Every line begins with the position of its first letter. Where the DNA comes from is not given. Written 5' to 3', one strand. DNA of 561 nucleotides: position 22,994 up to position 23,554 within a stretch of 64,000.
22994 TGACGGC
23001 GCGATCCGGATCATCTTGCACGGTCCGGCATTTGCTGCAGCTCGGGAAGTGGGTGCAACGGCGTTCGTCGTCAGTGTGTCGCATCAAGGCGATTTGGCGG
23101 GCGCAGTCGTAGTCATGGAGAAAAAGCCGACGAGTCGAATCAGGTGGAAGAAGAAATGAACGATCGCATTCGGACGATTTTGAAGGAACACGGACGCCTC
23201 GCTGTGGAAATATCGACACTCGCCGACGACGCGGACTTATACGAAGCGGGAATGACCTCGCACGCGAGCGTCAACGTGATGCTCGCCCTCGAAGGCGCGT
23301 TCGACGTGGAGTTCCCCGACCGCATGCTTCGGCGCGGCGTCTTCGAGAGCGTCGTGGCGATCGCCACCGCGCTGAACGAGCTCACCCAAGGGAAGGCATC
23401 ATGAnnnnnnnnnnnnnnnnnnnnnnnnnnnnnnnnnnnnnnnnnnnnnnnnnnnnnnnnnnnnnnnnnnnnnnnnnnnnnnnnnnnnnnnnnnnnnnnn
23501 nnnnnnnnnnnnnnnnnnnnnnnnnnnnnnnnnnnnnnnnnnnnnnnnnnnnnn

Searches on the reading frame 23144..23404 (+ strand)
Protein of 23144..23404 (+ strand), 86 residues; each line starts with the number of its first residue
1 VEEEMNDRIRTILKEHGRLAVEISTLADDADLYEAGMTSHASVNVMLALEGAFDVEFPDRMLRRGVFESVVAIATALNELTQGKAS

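Call 8: search_protein_families(library=pfam, proteins=[window:23144-23404:+], max_evalue=0.01)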
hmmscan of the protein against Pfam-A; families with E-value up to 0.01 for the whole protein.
window:23144-23404:+ (86 aa): 1 family
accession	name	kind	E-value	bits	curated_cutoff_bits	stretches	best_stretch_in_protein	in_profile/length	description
PF00550.31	PP-binding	-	2.1e-06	28.3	20.8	1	18-62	10-54/67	Phosphopantetheine attachment site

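Call 9: search_protein_families(library=ncbifam, proteins=[window:23144-23404:+], max_evalue=0.01)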
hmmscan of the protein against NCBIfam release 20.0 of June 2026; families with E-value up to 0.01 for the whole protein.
window:23144-23404:+ (86 aa): 5 families
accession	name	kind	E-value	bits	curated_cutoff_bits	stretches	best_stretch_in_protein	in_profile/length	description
NF005480.0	PRK07081.1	equivalog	9.4e-33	112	72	1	5-85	1-81/83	acyl carrier protein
NF003464.0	PRK05087.1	equivalog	0.00023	21.1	68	1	27-80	23-77/78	D-alanine--poly(phosphoribitol) ligase subunit DltC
NF002148.0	PRK00982.1-2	subfamily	0.00046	20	71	1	2-61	2-60/79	acyl carrier protein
NF002151.0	PRK00982.1-5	equivalog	0.00066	19.7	92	1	4-61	3-59/78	acyl carrier protein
NF002149.0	PRK00982.1-3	equivalog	0.0012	18.7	106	1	4-60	3-58/78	acyl carrier protein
